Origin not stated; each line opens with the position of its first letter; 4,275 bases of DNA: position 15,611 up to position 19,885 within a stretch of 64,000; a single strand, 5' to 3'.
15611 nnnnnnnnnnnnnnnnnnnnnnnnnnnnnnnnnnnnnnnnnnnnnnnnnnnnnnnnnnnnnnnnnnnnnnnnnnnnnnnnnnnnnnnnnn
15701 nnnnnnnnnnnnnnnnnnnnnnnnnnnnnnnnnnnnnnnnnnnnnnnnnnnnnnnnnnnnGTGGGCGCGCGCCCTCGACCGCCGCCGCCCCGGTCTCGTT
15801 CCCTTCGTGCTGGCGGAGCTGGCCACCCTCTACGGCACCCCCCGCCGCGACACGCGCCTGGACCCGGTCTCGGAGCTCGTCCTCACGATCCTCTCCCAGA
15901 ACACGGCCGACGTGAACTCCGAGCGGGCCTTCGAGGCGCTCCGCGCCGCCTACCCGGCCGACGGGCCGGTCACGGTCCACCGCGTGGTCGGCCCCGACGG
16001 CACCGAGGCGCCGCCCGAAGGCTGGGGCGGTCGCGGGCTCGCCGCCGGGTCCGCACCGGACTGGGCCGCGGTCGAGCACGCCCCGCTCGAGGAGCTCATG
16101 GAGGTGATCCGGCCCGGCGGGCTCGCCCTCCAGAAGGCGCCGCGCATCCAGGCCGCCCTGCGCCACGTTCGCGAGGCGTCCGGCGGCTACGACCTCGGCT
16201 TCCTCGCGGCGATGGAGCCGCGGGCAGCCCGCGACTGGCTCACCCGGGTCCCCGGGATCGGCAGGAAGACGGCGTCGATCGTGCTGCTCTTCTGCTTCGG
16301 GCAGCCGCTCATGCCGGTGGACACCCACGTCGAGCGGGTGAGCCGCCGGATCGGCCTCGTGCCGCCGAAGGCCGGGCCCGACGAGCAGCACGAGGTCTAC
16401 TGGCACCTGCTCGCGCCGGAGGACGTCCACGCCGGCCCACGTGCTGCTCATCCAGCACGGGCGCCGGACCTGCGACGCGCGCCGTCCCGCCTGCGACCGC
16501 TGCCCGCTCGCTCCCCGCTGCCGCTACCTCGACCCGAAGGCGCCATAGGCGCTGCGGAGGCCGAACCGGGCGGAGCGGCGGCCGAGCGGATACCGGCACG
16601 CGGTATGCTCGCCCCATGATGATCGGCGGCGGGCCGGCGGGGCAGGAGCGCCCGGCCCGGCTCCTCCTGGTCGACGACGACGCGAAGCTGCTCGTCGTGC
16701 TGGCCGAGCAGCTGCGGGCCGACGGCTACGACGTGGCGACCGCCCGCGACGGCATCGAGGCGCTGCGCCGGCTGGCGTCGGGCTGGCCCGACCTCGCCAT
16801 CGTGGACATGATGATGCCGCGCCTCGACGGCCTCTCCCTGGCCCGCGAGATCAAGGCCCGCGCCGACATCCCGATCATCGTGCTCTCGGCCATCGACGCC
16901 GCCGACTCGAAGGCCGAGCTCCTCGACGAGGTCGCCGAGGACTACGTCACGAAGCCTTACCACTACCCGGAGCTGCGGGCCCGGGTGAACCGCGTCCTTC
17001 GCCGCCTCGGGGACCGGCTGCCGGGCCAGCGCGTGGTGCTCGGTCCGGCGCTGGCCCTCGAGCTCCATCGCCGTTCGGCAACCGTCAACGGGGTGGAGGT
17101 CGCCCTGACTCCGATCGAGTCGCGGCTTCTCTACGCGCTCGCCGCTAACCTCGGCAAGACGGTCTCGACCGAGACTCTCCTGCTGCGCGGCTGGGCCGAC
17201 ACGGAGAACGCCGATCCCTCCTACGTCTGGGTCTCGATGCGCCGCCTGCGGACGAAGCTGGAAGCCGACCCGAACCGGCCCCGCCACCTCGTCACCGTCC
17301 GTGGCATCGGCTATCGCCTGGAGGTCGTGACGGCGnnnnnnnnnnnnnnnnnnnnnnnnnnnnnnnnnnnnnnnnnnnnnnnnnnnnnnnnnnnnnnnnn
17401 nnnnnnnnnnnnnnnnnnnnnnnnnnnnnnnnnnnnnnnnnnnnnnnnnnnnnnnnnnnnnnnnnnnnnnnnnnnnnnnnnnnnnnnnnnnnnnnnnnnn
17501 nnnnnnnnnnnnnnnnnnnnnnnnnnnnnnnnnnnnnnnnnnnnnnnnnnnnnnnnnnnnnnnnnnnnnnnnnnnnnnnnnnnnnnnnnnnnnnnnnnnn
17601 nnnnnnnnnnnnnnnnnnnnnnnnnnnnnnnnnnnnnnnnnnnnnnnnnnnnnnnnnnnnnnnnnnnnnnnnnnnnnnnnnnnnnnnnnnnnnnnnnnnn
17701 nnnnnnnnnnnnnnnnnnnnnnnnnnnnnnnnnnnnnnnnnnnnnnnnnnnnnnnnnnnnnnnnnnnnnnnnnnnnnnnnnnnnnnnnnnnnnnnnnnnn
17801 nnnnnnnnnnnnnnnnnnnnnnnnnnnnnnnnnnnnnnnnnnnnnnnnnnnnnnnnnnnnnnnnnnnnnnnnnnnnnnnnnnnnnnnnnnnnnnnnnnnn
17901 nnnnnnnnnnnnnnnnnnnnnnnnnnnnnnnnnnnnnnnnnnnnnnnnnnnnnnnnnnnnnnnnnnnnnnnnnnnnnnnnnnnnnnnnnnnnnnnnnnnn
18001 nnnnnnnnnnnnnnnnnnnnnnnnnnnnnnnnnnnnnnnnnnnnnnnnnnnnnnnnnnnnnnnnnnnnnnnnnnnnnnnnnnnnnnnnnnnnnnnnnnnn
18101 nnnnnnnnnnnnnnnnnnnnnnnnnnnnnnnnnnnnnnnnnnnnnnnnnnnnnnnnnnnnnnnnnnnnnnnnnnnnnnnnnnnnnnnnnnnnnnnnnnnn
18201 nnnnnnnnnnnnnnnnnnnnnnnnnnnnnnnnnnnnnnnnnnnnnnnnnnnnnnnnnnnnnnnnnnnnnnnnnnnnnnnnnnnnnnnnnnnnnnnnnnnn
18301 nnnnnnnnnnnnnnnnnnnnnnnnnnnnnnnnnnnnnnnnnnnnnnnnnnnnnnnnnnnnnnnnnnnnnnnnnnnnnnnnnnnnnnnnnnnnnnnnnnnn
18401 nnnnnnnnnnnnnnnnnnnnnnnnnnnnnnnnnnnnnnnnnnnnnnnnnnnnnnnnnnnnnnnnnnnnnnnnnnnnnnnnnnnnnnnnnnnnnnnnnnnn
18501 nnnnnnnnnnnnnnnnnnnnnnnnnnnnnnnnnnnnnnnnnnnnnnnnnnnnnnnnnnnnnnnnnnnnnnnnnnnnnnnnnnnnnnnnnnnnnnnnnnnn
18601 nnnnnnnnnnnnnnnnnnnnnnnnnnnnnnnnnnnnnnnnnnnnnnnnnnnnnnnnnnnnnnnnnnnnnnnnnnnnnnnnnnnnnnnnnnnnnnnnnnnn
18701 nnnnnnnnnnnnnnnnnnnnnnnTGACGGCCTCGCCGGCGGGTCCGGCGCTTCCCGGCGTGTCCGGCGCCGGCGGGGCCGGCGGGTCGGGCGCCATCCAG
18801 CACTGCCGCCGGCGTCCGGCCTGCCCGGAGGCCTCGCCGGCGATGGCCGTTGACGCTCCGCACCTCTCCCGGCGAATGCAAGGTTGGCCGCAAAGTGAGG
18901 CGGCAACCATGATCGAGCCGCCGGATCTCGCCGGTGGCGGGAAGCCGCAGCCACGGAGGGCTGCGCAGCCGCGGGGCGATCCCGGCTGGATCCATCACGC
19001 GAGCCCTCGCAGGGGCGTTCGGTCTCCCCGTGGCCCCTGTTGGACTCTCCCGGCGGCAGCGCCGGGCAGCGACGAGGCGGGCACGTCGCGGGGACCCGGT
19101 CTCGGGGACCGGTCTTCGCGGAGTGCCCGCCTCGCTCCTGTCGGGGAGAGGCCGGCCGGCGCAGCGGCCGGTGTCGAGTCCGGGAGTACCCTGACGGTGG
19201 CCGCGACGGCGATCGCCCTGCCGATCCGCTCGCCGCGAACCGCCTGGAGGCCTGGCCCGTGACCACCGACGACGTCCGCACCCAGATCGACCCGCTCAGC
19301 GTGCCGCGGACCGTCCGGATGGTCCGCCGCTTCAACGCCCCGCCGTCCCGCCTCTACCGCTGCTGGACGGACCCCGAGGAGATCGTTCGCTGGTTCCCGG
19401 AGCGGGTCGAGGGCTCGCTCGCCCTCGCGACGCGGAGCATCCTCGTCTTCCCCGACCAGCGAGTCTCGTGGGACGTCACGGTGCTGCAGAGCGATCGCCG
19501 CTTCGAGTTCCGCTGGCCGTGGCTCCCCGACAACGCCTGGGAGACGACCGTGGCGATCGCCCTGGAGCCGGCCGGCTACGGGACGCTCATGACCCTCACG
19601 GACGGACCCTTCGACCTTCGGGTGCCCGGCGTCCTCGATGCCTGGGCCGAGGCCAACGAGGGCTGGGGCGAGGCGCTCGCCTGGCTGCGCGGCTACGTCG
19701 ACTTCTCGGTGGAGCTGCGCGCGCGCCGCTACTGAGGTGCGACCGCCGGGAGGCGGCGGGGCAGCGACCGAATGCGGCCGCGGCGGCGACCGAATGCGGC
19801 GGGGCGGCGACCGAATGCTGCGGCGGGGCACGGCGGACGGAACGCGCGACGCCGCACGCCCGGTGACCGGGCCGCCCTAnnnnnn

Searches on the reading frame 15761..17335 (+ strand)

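Call 52: search_protein_families(library=pfam, proteins=[window:15761-17335:+], max_evalue=0.01)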
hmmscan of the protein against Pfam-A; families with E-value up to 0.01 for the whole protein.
window:15761-17335:+ (525 aa): 2 families
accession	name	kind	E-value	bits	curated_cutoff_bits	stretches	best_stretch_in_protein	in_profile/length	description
PF00072.30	Response_reg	-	1.6e-24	86.7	30.2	1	302-409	2-110/111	Response regulator receiver domain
PF00486.34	Trans_reg_C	-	1.7e-19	70.1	26.2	1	446-520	3-77/77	Transcriptional regulatory protein, C terminal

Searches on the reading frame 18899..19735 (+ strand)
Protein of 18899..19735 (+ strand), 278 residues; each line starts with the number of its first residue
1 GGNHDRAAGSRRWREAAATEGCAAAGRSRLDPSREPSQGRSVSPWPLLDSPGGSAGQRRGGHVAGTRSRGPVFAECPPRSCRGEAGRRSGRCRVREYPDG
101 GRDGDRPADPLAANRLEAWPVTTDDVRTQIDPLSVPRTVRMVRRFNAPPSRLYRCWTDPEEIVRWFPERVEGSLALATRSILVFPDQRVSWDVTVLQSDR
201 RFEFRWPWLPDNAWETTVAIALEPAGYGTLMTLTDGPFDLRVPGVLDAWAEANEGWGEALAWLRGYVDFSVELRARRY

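Call 13: search_protein_families(library=pfam, proteins=[window:18899-19735:+], max_evalue=0.001)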
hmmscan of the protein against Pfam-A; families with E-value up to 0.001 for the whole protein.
window:18899-19735:+ (278 aa): 2 families
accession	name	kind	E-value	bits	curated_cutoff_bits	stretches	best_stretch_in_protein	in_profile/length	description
PF08327.17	AHSA1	-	3.5e-10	40.6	22.1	1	146-267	1-124/125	Activator of Hsp90 ATPase homolog 1-like protein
PF10604.15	Polyketide_cyc2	-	2.9e-05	24.8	27.4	1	138-252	3-125/142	Polyketide cyclase / dehydrase and lipid transport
